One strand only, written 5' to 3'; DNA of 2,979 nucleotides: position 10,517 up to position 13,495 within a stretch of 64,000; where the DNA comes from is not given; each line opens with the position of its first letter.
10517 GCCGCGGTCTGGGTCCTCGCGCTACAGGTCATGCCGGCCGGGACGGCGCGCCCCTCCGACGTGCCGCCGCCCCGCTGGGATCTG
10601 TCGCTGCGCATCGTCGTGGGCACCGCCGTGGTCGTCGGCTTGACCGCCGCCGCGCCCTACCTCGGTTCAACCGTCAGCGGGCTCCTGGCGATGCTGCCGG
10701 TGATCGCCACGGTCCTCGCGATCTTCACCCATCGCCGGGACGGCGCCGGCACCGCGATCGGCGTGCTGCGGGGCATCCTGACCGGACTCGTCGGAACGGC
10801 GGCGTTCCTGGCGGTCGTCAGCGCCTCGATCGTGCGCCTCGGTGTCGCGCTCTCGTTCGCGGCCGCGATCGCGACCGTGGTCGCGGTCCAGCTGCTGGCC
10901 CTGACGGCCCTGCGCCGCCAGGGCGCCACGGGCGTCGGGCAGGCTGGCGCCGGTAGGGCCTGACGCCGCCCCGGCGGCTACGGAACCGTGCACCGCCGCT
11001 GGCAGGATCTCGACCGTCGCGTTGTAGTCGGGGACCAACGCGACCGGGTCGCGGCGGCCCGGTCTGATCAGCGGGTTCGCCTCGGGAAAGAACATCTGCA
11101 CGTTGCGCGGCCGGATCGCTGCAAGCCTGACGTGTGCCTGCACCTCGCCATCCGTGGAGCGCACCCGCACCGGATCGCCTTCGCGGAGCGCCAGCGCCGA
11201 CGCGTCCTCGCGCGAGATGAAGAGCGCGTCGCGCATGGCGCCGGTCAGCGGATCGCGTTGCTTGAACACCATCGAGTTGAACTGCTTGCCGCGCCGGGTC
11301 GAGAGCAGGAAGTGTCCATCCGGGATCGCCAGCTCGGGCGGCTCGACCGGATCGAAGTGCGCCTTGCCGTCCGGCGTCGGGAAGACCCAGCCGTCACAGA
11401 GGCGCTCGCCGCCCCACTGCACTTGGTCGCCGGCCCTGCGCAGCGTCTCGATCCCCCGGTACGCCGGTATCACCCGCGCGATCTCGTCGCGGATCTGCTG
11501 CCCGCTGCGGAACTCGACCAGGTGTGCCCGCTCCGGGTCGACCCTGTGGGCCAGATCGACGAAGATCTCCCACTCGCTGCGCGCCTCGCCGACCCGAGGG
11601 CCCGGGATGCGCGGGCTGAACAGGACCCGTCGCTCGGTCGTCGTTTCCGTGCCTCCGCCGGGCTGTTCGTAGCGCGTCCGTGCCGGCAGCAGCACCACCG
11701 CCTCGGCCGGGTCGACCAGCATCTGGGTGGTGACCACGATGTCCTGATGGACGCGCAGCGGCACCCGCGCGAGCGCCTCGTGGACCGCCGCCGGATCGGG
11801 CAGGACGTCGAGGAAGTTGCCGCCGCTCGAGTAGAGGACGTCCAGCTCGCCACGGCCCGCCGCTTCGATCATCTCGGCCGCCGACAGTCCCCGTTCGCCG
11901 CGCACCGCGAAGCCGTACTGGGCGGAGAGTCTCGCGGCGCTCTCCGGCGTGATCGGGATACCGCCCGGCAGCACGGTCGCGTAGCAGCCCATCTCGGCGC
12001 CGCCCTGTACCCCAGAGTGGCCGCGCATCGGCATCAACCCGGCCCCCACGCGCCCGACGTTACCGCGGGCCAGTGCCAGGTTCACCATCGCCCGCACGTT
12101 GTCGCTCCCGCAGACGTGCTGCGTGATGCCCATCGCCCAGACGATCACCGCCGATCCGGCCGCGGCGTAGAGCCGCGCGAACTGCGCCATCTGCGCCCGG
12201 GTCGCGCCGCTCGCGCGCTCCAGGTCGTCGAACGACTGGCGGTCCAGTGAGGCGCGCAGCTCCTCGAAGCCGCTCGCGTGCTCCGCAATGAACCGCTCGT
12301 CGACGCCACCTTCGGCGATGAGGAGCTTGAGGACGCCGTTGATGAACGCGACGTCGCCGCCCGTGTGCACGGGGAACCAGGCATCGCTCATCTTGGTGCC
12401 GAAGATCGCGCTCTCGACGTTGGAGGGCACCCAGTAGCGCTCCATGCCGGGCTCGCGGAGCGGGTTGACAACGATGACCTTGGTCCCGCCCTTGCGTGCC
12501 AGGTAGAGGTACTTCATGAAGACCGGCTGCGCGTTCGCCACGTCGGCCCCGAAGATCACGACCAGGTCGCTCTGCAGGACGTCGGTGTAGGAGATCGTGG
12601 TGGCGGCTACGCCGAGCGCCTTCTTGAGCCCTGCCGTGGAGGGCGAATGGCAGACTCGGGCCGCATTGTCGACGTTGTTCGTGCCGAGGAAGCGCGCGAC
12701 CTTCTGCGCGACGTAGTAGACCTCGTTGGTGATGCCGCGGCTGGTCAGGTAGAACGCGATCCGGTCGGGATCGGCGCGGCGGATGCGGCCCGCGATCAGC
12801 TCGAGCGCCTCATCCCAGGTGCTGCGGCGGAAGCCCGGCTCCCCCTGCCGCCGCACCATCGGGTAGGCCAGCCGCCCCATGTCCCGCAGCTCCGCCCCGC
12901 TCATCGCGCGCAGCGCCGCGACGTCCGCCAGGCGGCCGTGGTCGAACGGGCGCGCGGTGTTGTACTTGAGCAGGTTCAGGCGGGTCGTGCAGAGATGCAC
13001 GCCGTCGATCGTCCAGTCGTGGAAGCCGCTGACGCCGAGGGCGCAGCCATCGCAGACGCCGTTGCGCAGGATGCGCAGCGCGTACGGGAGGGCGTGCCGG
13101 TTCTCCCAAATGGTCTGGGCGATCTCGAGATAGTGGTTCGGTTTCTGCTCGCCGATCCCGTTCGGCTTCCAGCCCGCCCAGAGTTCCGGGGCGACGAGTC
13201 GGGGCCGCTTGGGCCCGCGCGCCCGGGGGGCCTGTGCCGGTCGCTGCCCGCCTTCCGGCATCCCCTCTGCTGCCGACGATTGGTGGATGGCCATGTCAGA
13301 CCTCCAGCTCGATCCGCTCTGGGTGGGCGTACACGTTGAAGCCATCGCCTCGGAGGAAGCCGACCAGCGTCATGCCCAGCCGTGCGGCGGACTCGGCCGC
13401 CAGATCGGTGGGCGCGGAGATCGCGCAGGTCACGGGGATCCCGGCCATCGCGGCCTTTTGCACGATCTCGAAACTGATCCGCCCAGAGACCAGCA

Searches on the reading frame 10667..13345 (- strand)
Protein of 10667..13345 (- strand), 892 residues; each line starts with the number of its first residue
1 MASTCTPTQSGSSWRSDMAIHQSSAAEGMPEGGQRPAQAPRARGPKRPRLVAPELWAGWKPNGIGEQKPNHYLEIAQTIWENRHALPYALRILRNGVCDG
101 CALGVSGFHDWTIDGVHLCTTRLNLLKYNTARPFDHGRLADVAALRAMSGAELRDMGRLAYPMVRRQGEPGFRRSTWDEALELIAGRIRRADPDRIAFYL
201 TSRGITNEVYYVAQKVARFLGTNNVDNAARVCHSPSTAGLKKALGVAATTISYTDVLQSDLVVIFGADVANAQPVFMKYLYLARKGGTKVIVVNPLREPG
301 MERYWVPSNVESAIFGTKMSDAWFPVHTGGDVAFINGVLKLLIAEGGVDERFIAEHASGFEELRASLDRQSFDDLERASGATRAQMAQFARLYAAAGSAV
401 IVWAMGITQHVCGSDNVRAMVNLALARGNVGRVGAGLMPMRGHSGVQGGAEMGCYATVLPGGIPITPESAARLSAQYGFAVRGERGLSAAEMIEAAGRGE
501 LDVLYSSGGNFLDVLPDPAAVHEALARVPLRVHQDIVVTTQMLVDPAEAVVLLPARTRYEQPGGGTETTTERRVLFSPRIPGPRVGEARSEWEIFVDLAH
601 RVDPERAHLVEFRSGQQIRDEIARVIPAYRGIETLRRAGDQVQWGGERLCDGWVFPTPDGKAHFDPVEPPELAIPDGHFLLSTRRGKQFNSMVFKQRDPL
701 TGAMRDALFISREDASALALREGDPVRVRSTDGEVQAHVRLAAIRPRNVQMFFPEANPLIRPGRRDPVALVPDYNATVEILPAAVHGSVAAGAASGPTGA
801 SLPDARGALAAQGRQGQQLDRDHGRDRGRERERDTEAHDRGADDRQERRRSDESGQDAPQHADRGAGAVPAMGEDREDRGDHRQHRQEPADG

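Call 31: find_encoding_contigs(protein=window:10667-13345:-, flank=10000, max_places=1)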
Protein window:10667-13345:- (892 aa): no gene with exactly this product is on record in the collection.

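Call 56: search_protein_families(library=ncbifam, proteins=[window:10667-13294:-], max_evalue=0.001)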
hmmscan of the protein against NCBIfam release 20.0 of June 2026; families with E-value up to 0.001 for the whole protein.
window:10667-13294:- (875 aa): 26 families (the best 25 are shown)
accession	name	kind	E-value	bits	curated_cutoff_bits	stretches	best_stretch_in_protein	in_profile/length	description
TIGR01701.1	Fdhalpha-like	subfamily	2.9e-196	653.9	582.15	1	37-761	3-738/744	FdhF/YdeP family oxidoreductase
TIGR01591.1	Fdh-alpha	equivalog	3.2e-119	399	666.25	1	138-759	50-667/672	formate dehydrogenase subunit alpha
NF007406.0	PRK09939.1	equivalog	1.6e-73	248.2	1473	1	125-760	92-751/759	acid resistance putative oxidoreductase YdeP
NF047855.1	AssmNtatRedNasC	equivalog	4.5e-61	207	1100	1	138-651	74-580/708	assimilatory nitrate reductase catalytic subunit NasC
NF041323.1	Nitr_red_NasA_Halo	equivalog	2.1e-47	162.1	1000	1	108-744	22-653/673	assimilatory nitrate reductase NasA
TIGR01553.1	formate-DH-alph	equivalog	2e-35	121.9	814.2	2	80-340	48-304/1009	formate dehydrogenase-N subunit alpha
NF041513.1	formate_DH_Act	exception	4.7e-32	110.8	1400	2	184-335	155-290/1067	formate dehydrogenase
TIGR02166.1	dmsA_ynfE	subfamily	4e-25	88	777.7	1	140-419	103-397/794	DMSO/selenate family reductase complex A subunit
NF005895.0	PRK07860.1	equivalog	4.9e-24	84.4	802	2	139-286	289-435/811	NADH-quinone oxidoreductase subunit G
TIGR01706.1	NAPA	equivalog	6.2e-24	84.3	930.55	2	337-585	322-571/830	periplasmic nitrate reductase subunit alpha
NF010055.0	PRK13532.1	equivalog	3.1e-22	78.6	904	2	142-268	98-233/830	nitrate reductase catalytic subunit NapA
TIGR03479.1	DMSO_red_II_alp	subfamily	4.9e-21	74.5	984.75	1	137-339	116-306/913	molybdopterin-dependent oxidoreductase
TIGR00509.1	bisC_fam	subfamily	6.9e-21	74.2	1017.55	1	149-590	65-515/772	molybdopterin guanine dinucleotide-containing S/N-oxide reductase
NF012032.0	PRK15488.1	equivalog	1.1e-17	63.3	694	1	129-584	85-526/759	thiosulfate reductase PhsA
TIGR02693.1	arsenite_ox_L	equivalog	5.5e-15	54.4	359.05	1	139-427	113-421/806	arsenate reductase (azurin) large subunit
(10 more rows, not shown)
